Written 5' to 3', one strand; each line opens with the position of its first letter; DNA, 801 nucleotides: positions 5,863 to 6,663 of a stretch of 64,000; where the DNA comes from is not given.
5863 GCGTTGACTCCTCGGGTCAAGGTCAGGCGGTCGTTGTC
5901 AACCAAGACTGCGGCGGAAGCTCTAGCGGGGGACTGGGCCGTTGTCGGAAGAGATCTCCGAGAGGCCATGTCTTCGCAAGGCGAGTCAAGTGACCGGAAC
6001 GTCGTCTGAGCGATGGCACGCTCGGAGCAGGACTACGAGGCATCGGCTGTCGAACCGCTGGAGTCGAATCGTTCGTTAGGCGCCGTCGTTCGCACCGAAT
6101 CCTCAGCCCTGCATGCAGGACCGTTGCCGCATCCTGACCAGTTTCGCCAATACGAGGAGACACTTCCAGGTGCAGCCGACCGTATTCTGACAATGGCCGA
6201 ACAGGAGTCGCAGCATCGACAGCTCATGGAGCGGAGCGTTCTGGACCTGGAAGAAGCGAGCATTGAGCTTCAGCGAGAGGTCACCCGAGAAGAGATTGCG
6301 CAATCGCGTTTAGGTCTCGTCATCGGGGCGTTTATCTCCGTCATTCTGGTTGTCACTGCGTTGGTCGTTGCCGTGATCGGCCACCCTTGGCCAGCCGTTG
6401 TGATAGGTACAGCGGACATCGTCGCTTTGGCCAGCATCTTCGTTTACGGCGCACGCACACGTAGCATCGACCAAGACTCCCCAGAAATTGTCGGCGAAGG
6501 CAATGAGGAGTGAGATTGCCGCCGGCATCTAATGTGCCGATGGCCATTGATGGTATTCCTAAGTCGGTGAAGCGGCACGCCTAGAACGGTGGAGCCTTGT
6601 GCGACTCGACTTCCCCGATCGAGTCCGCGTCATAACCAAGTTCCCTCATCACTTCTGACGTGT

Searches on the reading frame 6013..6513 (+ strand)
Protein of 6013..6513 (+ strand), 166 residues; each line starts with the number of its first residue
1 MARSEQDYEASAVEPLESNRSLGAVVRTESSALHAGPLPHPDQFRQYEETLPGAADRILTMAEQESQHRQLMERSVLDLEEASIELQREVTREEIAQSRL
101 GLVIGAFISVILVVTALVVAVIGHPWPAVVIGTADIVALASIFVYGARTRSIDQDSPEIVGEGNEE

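Call 9: search_protein_families(library=pfam, proteins=[window:6013-6513:+], max_evalue=0.1)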
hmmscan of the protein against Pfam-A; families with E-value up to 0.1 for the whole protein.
window:6013-6513:+ (166 aa): 4 families
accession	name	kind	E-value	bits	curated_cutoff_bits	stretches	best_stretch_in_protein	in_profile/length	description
PF10097.14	DUF2335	-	8e-15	54.9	25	1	39-80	1-42/50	Predicted membrane protein (DUF2335)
PF07332.16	Phage_holin_3_6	-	0.0058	17.1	28.4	1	79-149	19-92/116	Putative Actinobacterial Holin-X, holin superfamily III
PF25587.1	Rv2743c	-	0.067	13.3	27.7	0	91-153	22-84/237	Rv2743c family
PF02915.23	Rubrerythrin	-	0.086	13.7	22.8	0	46-90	23-67/137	Rubrerythrin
